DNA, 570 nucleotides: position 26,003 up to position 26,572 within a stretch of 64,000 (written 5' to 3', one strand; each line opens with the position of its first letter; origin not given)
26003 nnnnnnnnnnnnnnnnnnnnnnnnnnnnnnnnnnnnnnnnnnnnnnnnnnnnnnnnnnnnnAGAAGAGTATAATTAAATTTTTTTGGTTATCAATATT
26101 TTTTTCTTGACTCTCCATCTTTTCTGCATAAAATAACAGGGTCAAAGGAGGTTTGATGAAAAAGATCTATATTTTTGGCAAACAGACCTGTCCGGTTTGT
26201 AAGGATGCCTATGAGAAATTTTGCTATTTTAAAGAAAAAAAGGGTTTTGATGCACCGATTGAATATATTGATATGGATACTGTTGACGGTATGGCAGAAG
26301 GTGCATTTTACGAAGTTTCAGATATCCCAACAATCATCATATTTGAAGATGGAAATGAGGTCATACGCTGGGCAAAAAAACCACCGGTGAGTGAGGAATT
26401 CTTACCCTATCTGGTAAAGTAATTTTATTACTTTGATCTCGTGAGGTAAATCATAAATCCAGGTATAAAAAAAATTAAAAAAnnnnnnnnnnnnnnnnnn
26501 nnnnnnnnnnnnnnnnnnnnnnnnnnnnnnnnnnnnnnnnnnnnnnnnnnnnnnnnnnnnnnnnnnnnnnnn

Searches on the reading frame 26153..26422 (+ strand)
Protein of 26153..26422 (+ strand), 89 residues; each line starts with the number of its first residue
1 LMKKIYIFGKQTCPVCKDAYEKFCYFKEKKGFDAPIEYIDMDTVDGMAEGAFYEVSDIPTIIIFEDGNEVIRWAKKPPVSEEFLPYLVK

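Call 3: search_protein_families(library=pfam, proteins=[window:26153-26422:+])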
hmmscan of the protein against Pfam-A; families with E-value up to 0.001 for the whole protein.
window:26153-26422:+ (89 aa): 2 families
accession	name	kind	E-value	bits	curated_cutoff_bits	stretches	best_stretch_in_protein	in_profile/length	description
PF05768.20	Glrx-like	-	0.00015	22.5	26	1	4-46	1-41/77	Glutaredoxin-like domain (DUF836)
PF00085.26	Thioredoxin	-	0.00072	20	23.5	1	11-72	28-87/103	Thioredoxin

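Call 4: search_protein_families(library=ncbifam, proteins=[window:26153-26422:+])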
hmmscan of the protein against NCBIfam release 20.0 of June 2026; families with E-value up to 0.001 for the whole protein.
window:26153-26422:+ (89 aa): 1 family
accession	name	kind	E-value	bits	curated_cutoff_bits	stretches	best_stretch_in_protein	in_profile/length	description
TIGR01068.1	thioredoxin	equivalog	0.00039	20.5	96.8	1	13-72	26-83/101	thioredoxin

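Call 76: search_solved_structures(query=window:26153-26422:+, max_evalue=1)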
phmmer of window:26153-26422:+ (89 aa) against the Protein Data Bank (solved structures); distinct sequences matched with E-value up to 1: 52.
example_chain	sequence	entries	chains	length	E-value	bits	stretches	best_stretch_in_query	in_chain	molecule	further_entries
1j08_A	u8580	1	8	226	0.00051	23.3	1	3-86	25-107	glutaredoxin-like protein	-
6mos_A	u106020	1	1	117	0.001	22.4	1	2-81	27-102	Thioredoxin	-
2o85_A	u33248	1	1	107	0.003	20.8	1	32-72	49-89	Thioredoxin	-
3die_A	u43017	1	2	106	0.0033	20.7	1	32-72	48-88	Thioredoxin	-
2hsy_A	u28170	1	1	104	0.0034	20.7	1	12-78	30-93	Thioredoxin II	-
2o87_A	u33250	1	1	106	0.0037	20.5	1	32-72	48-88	Thioredoxin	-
2o7k_A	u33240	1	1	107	0.0039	20.5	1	32-72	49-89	Thioredoxin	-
2fa4_A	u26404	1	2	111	0.004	20.4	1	12-78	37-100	Thioredoxin II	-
2o89_A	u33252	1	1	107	0.0048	20.2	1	33-72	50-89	Thioredoxin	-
1a8l_A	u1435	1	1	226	0.01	19.1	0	9-86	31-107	PROTEIN DISULFIDE OXIDOREDUCTASE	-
3idv_A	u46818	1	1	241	0.011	19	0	14-70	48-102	Protein disulfide-isomerase A4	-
3pin_A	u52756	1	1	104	0.017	18.5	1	31-78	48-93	Thioredoxin-2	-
8xyw_A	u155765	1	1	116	0.019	18.2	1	8-70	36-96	De novo designed Trx-3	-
4dss_B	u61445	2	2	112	0.02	18.2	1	31-78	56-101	Thioredoxin-2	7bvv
4euy_A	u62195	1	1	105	0.032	17.5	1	9-75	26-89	Uncharacterized protein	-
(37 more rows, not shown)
